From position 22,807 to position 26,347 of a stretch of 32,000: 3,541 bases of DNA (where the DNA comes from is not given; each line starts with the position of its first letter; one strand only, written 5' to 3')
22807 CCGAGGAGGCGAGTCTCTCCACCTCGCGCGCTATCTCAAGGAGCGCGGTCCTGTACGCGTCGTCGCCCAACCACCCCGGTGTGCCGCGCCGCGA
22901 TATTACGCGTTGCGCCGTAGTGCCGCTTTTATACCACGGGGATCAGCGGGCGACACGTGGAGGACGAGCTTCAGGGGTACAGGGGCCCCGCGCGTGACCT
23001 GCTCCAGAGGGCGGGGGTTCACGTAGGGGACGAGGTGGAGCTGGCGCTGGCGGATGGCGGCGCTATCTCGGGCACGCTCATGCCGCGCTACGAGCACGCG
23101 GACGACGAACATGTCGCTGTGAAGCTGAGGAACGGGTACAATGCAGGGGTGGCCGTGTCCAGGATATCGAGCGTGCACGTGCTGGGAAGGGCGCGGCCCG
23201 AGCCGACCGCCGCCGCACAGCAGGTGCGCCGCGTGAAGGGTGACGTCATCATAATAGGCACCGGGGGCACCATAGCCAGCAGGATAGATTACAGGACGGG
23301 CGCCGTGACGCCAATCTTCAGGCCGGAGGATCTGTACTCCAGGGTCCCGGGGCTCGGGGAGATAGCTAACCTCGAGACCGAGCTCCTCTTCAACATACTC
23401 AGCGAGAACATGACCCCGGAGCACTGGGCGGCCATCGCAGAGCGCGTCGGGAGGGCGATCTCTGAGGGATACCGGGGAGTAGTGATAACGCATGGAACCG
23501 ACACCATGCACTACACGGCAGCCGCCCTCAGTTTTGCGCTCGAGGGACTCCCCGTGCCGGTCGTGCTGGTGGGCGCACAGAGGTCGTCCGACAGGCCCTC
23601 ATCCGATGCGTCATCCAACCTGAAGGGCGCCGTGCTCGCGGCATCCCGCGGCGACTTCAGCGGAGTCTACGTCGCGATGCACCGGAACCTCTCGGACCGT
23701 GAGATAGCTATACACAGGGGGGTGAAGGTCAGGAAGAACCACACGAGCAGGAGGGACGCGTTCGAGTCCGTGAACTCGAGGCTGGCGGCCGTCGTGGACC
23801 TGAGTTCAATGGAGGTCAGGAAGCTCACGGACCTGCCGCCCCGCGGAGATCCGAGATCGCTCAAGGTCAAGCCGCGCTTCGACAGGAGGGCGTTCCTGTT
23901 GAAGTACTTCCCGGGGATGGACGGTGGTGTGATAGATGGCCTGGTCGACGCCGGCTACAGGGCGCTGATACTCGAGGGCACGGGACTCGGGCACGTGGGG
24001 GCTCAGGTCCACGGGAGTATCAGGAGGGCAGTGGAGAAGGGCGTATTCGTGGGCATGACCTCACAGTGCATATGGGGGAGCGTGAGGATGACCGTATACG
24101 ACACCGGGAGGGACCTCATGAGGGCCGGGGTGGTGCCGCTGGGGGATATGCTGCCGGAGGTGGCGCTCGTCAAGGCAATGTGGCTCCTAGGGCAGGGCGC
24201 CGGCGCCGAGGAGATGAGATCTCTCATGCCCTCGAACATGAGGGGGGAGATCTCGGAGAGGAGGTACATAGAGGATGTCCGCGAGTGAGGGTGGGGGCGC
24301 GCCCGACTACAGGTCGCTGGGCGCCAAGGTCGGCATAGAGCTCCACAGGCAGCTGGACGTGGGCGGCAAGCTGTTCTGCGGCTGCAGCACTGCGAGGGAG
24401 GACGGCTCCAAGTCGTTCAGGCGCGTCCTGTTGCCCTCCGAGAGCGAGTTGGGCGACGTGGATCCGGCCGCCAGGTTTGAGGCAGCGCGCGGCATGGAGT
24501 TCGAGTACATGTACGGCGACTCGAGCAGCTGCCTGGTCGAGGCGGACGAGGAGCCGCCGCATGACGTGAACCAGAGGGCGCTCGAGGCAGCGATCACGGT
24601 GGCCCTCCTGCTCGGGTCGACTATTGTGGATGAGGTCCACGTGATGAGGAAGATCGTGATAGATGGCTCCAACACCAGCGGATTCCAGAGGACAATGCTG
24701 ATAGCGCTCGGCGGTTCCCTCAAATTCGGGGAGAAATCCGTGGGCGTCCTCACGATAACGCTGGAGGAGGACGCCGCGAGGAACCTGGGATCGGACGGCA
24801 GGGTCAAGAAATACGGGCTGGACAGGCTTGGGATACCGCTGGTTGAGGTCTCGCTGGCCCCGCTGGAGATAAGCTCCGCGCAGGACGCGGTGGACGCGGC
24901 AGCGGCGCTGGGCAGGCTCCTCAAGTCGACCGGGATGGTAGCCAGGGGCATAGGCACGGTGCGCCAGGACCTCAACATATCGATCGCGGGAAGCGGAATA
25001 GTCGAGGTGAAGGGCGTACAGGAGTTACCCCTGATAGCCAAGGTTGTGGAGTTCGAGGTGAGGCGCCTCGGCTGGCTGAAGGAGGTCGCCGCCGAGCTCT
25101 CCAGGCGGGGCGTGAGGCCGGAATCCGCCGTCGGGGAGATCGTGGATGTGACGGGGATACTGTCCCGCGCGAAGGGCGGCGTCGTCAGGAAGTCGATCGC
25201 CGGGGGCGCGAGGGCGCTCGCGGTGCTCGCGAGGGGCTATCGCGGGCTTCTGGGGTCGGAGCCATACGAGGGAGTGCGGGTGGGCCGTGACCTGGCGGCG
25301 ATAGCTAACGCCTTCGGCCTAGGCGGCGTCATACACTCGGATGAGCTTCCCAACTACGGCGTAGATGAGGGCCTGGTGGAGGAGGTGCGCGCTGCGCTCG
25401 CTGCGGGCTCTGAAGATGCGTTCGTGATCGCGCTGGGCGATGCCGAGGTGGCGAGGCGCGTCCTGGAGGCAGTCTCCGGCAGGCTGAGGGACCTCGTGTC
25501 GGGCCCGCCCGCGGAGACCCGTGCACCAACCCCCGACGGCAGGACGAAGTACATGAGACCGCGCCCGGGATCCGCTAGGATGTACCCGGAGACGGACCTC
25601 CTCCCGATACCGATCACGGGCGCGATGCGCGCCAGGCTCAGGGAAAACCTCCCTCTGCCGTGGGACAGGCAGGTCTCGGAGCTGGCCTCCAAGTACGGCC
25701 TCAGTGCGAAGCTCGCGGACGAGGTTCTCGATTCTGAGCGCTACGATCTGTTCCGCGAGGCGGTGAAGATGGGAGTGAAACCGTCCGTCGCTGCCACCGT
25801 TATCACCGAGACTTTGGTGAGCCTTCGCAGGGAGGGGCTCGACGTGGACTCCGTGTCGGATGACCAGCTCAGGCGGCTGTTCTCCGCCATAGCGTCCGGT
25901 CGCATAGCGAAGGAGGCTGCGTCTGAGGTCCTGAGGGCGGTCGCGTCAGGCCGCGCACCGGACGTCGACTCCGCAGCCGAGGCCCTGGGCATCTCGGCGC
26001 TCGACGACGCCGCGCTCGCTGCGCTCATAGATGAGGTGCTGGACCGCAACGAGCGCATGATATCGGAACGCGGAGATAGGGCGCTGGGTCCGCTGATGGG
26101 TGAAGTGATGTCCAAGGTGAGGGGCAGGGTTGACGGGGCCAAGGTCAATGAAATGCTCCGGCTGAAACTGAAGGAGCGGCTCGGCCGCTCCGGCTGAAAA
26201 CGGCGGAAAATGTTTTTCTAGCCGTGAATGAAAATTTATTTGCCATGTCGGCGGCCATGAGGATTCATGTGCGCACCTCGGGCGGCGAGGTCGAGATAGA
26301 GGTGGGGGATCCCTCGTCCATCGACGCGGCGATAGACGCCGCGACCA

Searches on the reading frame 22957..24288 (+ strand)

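Call 7: search_protein_families(library=pfam, proteins=[window:22957-24288:+], max_evalue=0.01)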
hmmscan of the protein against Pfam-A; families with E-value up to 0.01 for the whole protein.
window:22957-24288:+ (443 aa): 3 families
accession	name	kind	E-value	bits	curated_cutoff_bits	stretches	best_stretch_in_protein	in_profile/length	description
PF00710.25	Asparaginase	-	2.9e-63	213.3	22.5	1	97-286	2-186/193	Asparaginase, N-terminal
PF17763.6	Asparaginase_C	-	3e-30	104.9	34.6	1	313-424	3-114/114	Glutaminase/Asparaginase C-terminal domain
PF18195.6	GatD_N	-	1.6e-13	50.2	25.7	1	22-76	2-54/54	GatD N-terminal domain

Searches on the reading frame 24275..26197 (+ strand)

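Call 7: search_protein_families(library=pfam, proteins=[window:24275-26197:+], max_evalue=0.01)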
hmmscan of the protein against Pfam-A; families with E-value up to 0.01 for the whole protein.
window:24275-26197:+ (640 aa): 4 families
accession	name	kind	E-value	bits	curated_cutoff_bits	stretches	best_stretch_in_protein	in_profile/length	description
PF02934.20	GatB_N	-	8.6e-47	160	23.4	1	18-450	2-274/277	GatB/GatE catalytic domain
PF02637.23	GatB_Yqey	-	7.9e-27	94.4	27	1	491-632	1-148/148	GatB domain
PF02938.19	GAD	-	2.2e-05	25.1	23.4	1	308-396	5-94/95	GAD domain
PF09424.15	YqeY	-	0.00011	22.7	27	1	576-632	91-143/143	Yqey-like protein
